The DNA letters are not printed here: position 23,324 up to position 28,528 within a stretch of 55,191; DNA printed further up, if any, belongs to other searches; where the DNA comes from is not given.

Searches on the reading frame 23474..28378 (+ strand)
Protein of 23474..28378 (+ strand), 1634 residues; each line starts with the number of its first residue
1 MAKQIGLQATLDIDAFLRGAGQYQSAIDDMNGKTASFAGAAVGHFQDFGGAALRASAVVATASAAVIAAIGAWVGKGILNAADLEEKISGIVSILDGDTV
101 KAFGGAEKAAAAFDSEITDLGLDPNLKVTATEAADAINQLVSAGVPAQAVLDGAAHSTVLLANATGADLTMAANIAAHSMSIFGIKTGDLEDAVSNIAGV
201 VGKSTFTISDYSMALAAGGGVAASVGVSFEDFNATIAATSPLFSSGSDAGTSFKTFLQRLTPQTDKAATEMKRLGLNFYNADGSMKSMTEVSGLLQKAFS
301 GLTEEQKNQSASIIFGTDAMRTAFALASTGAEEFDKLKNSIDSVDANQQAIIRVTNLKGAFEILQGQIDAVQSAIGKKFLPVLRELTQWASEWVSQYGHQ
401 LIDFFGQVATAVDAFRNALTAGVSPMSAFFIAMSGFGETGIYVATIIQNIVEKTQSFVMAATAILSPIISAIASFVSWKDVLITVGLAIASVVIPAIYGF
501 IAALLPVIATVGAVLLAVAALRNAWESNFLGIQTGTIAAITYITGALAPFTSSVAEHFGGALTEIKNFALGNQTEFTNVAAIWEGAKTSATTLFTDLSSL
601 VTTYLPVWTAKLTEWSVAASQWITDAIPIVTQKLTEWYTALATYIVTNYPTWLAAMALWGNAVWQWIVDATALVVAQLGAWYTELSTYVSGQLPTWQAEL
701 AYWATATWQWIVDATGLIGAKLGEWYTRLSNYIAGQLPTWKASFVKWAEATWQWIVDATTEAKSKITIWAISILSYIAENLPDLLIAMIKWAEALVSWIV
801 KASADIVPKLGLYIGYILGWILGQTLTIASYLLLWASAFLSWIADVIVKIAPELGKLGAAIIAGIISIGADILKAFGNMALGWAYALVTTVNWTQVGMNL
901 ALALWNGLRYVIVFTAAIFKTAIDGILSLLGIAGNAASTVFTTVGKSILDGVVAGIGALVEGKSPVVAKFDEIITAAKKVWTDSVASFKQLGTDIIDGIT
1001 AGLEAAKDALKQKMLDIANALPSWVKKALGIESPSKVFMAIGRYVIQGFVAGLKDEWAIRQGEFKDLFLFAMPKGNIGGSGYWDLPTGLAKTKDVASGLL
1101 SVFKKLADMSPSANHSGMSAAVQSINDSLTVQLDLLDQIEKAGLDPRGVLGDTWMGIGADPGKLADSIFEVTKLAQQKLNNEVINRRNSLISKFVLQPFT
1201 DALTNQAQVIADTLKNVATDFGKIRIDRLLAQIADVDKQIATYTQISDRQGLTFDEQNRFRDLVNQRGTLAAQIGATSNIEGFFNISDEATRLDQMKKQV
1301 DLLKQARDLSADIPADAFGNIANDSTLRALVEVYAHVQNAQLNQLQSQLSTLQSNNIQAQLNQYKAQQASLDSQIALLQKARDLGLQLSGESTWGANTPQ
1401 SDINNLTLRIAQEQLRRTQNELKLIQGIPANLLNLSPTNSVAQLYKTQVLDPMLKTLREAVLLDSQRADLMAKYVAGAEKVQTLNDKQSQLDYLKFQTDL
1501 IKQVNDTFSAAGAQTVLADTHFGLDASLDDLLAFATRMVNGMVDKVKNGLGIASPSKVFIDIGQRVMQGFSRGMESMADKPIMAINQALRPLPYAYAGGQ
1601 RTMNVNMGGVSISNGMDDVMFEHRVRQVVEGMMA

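Call 3: search_protein_families(library=pfam, proteins=[window:23474-28378:+], max_evalue=0.01)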
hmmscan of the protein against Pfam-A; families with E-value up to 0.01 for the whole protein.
window:23474-28378:+ (1634 aa): 2 families
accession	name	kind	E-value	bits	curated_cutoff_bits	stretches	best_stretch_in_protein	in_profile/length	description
PF10145.14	PhageMin_Tail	-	1.7e-38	132.9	33.2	1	122-316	9-201/201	Phage-related minor tail protein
PF23854.1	DUF7217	-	0.00051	20.3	29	1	924-1026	115-217/238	Domain of unknown function (DUF7217)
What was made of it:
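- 23474..28378 (+): Tape measure protein (1634 aa). Pfam PhageMin_Tail E=1.7e-38 (call 3).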

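Call 4: search_protein_families(library=phrogs, proteins=[window:23474-28378:+], max_evalue=0.01)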
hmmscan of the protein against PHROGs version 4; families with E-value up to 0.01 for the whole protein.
window:23474-28378:+ (1634 aa): 29 families (the best 25 are shown)
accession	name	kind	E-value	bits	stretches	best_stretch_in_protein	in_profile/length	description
phrog_1272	-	tail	2.1e-58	199.1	3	47-983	229-1084/1606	tail length tape measure protein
phrog_1533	-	tail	2.4e-55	188.8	1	56-520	227-664/1688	tail length tape measure protein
phrog_4704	-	tail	4.8e-54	185.1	1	42-412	183-545/625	tail length tape measure protein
phrog_36752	-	unknown function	1.7e-53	182.7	1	26-498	24-468/1078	-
phrog_5493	-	tail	7.9e-48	164.5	3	125-378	104-354/1102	tail length tape measure protein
phrog_28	-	tail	3.5e-46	159.3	1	21-549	237-697/1228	tail length tape measure protein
phrog_9696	-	tail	1.9e-37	129.6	1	24-378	18-354/1415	tail length tape measure protein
phrog_5218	-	unknown function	6.9e-34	118.2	1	12-569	174-686/1599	-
phrog_58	-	tail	3.6e-30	106.1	3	740-1288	646-1129/1544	tail length tape measure protein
phrog_991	-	tail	7.2e-28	97.8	1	22-637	231-760/1966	tail length tape measure protein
phrog_167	-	tail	9.9e-27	94.1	1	25-790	239-939/1555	tail length tape measure protein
phrog_19074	-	unknown function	2.5e-24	86.3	1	16-421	84-486/1384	-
phrog_1293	-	tail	1.2e-21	77.3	1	27-526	128-625/1424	tail length tape measure protein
phrog_5448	-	tail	3.2e-19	68.4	4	186-342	395-551/3103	tail length tape measure protein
phrog_4372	-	tail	5.7e-18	64.8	1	765-1582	1140-1547/1681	tail length tape measure protein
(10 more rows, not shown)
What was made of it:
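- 23474..28378 (+): PHROG tape-measure families down to E=2e-58 (call 4).
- Checked: The next ORFs are a 215-aa chaperone-position gene (22687-23334) and a 1634-aa tape measure (23474-28378; Pfam PhageMin_Tail E=1.7e-38, many PHROG tape-measure families; calls 3, 4).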
